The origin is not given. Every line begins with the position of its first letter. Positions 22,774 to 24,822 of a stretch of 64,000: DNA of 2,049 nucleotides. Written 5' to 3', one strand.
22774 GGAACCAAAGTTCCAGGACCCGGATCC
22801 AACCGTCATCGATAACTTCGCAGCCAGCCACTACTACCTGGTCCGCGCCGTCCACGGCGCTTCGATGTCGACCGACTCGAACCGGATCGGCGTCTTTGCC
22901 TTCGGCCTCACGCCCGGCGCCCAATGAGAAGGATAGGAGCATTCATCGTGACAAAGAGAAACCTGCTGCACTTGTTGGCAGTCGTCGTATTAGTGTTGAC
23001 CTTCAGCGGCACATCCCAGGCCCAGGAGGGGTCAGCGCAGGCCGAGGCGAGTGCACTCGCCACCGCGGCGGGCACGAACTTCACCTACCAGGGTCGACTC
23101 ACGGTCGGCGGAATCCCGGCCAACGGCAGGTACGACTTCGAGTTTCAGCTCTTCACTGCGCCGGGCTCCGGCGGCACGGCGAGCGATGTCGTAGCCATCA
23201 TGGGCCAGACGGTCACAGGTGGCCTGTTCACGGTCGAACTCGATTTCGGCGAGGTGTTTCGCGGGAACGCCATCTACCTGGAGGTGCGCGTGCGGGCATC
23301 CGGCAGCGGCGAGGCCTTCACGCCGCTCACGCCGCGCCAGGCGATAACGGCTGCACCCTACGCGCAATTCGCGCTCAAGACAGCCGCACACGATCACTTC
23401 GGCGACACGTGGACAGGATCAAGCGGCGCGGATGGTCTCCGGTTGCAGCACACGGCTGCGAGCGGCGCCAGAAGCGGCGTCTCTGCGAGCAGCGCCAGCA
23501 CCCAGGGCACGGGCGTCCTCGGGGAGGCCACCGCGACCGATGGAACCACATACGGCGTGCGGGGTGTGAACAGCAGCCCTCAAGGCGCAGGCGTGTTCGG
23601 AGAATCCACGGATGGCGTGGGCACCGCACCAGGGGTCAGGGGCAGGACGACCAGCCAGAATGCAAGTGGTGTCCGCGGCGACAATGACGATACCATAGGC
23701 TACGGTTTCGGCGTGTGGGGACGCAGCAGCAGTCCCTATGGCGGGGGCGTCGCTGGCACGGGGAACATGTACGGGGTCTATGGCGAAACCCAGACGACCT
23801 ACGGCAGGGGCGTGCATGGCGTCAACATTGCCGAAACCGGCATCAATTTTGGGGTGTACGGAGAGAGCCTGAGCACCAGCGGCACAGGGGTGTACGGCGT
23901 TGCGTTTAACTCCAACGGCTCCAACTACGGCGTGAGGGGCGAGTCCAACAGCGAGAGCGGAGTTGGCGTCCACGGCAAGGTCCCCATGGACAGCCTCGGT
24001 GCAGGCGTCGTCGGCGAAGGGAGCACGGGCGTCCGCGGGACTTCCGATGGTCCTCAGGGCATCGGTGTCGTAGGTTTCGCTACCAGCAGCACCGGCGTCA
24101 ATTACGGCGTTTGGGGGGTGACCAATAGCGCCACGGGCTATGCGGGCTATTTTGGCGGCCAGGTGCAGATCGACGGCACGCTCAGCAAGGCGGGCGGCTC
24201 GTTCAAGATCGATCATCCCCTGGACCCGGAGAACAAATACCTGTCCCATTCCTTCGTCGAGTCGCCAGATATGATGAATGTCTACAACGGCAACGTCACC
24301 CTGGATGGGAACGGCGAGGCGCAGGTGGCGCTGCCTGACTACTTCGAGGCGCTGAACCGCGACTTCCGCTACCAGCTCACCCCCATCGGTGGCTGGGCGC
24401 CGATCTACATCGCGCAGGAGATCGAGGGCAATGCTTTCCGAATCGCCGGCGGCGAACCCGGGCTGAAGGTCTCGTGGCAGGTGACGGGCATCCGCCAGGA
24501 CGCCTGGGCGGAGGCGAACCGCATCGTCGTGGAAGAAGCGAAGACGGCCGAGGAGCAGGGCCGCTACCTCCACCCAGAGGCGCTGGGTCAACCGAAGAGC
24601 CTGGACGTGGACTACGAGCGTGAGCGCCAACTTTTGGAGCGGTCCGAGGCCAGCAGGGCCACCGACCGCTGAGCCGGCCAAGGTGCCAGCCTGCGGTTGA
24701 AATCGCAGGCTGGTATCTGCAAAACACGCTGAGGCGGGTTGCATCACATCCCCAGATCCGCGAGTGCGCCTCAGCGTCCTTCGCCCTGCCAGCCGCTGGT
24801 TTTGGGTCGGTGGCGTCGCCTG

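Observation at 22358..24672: Two-gene surface-fibre cassette (small Gly-rich/FN3-like secreted protein plus 13-residue-repeat fibre with a conserved knob), present twice in the window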

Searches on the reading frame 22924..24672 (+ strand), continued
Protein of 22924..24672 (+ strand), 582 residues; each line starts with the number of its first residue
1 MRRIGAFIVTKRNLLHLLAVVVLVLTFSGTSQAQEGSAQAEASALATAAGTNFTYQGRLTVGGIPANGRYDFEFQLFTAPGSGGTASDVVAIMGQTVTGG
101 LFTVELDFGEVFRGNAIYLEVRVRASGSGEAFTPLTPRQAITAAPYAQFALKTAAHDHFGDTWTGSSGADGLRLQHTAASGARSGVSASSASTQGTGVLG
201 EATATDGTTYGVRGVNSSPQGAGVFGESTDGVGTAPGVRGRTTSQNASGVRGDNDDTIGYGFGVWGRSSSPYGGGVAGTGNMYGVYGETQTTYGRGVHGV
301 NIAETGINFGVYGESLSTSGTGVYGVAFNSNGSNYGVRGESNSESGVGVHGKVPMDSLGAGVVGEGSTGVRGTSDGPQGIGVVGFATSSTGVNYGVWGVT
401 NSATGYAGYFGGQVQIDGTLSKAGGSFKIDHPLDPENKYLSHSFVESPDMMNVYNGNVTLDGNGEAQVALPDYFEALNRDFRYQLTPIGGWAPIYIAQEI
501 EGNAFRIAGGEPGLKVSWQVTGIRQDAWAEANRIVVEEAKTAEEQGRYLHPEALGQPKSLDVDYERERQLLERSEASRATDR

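Call 93: list_cluster_members(proteins=[P0001, P0003, P0121, P0137, P0252, P0395, P0352, P0285, P0386, P0264])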
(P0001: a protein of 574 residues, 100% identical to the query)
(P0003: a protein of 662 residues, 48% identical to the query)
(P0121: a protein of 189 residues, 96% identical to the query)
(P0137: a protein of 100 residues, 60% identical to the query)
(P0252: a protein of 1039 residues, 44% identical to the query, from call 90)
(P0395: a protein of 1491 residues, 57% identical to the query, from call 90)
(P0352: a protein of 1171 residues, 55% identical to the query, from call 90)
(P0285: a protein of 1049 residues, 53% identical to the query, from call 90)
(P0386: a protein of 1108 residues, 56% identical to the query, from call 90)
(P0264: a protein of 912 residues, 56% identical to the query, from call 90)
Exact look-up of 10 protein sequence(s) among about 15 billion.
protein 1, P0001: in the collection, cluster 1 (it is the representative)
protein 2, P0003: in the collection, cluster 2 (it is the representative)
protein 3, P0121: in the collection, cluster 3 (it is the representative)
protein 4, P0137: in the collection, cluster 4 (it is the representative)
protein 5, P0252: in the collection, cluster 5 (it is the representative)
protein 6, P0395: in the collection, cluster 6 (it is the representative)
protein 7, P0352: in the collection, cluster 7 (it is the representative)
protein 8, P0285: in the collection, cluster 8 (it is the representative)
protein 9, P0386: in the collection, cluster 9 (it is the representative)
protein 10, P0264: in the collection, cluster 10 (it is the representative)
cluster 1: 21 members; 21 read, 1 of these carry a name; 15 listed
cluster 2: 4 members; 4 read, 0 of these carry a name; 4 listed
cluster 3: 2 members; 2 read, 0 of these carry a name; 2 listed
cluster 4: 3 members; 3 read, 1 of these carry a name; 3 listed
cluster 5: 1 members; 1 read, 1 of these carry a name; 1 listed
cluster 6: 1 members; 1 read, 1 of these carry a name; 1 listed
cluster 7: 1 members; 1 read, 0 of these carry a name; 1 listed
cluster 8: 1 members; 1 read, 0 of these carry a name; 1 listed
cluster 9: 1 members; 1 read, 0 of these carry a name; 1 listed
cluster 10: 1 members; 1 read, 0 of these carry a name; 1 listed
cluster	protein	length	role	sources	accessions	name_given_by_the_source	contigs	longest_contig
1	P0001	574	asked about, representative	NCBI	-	-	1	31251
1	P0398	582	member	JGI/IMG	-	hypothetical protein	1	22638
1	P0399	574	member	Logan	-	-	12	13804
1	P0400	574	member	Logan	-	-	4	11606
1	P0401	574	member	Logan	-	-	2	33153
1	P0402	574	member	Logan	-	-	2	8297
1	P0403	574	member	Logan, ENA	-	-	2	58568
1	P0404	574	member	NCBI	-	-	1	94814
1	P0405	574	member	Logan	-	-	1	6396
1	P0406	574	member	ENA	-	-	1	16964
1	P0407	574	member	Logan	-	-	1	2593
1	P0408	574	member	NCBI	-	-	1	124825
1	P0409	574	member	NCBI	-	-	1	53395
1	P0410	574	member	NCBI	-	-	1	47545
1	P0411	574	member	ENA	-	-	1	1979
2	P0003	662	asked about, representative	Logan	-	-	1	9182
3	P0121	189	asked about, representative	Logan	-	-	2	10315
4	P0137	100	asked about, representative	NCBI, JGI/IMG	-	hypothetical protein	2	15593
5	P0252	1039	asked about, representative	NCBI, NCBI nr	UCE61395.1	MAG: hypothetical protein JSU63_06530 [Phycisphaerales bacterium]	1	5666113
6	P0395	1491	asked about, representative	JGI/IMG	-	type VI secretion system secreted protein VgrG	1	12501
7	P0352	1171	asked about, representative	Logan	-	-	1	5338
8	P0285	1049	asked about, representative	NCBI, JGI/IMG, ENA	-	-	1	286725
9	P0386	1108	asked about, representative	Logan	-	-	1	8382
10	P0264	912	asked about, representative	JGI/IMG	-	-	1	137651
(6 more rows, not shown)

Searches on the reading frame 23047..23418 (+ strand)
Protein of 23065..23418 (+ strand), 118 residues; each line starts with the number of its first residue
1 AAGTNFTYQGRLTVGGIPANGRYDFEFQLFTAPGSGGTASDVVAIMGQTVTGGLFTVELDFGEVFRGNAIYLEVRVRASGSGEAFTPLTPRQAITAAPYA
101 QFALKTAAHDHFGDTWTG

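Call 79: search_dna_similar(query=window:23065-23418:+, collection=phages, mode=protein, max_evalue=0.01, max_rows=30)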
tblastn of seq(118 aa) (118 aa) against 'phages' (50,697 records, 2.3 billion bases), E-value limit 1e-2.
No match.

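Call 90: search_protein_representatives(protein=window:23047-23400:+)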
Query: 118 residues. Proteins with E-value up to 0.001 (for the whole library): 23947; up to 1e-10: 15953; up to 1e-30: 7. The best 150 are listed.
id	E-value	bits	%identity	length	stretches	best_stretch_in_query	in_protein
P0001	1.0e-68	244.9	100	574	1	1-118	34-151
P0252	5.5e-40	152.4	44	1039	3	2-106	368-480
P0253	6.0e-37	142.6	48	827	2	6-111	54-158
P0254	2.2e-34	134.4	46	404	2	8-110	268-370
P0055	7.4e-32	126.3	57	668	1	3-118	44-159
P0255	8.7e-32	126.0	60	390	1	4-117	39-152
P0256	1.4e-31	125.4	55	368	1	4-118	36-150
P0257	1.8e-30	121.8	58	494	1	4-111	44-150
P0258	2.3e-30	121.4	54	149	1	4-117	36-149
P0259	3.3e-30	120.9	46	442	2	6-117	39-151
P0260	1.0e-29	119.4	56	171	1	8-109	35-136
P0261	1.7e-29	118.6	56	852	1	7-118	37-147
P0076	3.2e-29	117.8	53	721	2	2-113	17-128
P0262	4.6e-29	117.3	48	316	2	4-113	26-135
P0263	8.5e-29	116.4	52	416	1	6-118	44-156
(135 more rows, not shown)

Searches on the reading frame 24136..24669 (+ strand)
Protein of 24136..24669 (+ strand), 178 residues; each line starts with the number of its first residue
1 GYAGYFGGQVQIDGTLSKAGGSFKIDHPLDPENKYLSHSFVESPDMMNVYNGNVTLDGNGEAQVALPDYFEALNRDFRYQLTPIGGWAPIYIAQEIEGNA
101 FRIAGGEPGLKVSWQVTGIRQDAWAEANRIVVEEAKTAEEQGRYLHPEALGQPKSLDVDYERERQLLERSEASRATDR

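Call 56: search_dna_similar(query=window:24136-24669:+, collection=phages, mode=protein, max_evalue=0.001, max_rows=40)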
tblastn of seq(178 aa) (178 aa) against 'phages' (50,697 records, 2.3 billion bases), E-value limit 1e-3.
Records with a match: 14; places in all: 15; records where one place covers at least 80% of the query: 0.
Best place of each record, by identity: <60% 14.
By first word of the organism name: Cyanophage 5; Arthrobacter 4; Prochlorococcus 4; Marine 1.
By host as written in the record: Parasynechococcus marenigrum WH 8102 3; Arthrobacter sp. ATCC 21022 2; Arthrobacter globiformis B-2979 2; - 2; Prochlorococcus sp. NATL1A 2; Synechococcus sp. CC9605 2; Prochlorococcus marinus NATL2A 1.
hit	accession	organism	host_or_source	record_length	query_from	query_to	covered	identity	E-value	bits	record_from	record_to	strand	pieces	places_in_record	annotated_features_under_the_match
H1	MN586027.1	Arthrobacter phage Mufasa8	Arthrobacter sp. ATCC 21022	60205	8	123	65%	42.0%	5e-12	69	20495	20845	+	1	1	19: minor tail protein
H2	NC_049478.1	Arthrobacter phage Mufasa8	Arthrobacter sp. ATCC 21022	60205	8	123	65%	42.0%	5e-12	69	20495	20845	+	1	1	19: minor tail protein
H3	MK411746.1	Arthrobacter phage Sonali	Arthrobacter globiformis B-2979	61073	8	121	64%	41.0%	7e-10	62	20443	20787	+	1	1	19: hypothetical protein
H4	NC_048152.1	Arthrobacter phage Sonali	Arthrobacter globiformis B-2979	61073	8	121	64%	41.0%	7e-10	62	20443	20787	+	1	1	19: hypothetical protein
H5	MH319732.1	Marine virus AG-345-E02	single cell amplified by WGA-X; seawater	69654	8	127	67%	38.9%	3e-13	72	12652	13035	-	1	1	record has no annotation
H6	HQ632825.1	Prochlorococcus phage P-SSM5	Prochlorococcus marinus NATL2A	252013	8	127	67%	38.9%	4e-13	72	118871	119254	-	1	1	hypothetical protein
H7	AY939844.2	Prochlorococcus phage P-SSM2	Prochlorococcus sp. NATL1A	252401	8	127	67%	38.9%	4e-13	72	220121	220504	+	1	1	phage tail fiber-like protein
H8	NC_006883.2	Prochlorococcus phage P-SSM2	Prochlorococcus sp. NATL1A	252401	8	127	67%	38.9%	4e-13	72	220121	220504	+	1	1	tail fiber protein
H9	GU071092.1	Prochlorococcus phage P-SSM2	-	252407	8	127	67%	38.9%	4e-13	72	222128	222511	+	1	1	predicted protein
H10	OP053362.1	Cyanophage S-TIM54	Parasynechococcus marenigrum WH 8102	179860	12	136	70%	35.2%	5e-8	57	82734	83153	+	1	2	hypothetical protein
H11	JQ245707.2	Cyanophage S-TIM5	Parasynechococcus marenigrum WH 8102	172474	11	122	63%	32.0%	3e-4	46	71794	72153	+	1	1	hypothetical protein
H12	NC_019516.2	Cyanophage S-TIM5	Parasynechococcus marenigrum WH 8102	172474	11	122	63%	32.0%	3e-4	46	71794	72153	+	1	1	hypothetical protein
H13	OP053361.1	Cyanophage S-TIM61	Synechococcus sp. CC9605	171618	11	122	63%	31.7%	2e-4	47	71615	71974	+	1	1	virion structural protein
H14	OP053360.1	Cyanophage S-TIM66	Synechococcus sp. CC9605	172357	11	122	63%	31.7%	3e-4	46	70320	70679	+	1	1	virion structural protein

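Call 57: get_annotated_region(hit=H1, flank=4000)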
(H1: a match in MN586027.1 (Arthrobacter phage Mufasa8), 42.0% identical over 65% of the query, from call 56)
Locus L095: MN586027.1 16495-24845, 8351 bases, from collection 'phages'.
description: Arthrobacter phage Mufasa8, complete genome.
organism: Arthrobacter phage Mufasa8 (NCBI taxid 2656526)
taxonomy: Viruses; Duplodnaviria; Heunggongvirae; Uroviricota; Caudoviricetes; Mufasoctovirus; Mufasoctovirus mufasa8
host: Arthrobacter sp. ATCC 21022; source: soil; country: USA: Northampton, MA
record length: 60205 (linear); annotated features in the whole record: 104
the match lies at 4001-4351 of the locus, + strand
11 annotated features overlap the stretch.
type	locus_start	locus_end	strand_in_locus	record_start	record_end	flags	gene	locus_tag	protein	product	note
CDS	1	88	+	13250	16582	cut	16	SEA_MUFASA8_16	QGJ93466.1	tapemeasure protein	-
CDS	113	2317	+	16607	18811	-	17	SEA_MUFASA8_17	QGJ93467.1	minor tail protein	-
CDS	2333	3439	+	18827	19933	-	18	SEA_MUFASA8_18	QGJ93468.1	minor tail protein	-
CDS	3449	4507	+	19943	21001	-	19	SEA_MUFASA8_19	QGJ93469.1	minor tail protein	-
CDS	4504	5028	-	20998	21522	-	20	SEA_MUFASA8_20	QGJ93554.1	hypothetical protein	-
CDS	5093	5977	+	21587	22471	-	21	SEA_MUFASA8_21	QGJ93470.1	hypothetical protein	-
CDS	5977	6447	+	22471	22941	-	22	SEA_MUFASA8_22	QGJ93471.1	membrane protein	-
CDS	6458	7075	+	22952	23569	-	23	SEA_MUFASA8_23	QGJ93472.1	lysin A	-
CDS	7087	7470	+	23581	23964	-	24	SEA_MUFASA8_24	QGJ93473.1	hypothetical protein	-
CDS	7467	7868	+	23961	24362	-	25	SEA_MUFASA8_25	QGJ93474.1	membrane protein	-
CDS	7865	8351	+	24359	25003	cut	26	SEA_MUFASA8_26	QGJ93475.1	cysteine protease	-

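Call 58: get_annotated_region(hit=H8, flank=5000)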
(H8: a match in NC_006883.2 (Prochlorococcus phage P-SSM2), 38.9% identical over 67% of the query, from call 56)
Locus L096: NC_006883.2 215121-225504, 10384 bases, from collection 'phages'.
description: Prochlorococcus phage P-SSM2, complete genome.
organism: Prochlorococcus phage P-SSM2 (NCBI taxid 268746)
taxonomy: Viruses; Duplodnaviria; Heunggongvirae; Uroviricota; Caudoviricetes; Kyanoviridae; Salacisavirus; Salacisavirus pssm2
host: Prochlorococcus sp. NATL1A; source: -; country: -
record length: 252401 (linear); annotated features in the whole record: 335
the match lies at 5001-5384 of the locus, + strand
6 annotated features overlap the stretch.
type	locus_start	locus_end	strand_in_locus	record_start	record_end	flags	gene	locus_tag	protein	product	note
CDS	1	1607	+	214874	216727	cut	-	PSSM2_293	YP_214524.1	tail fiber protein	T4-GC: 288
CDS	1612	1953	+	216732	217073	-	-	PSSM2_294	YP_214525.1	hypothetical protein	T4-GC: 289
CDS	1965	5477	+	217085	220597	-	-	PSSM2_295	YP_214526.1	tail fiber protein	T4-GC: 290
CDS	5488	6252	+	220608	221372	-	-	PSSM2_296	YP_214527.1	hypothetical protein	T4-GC: 291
CDS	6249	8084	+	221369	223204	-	-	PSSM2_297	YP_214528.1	hypothetical protein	T4-GC: 292; contains PF00082 domain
CDS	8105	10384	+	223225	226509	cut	-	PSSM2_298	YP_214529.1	tail spike protein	T4-GC: 293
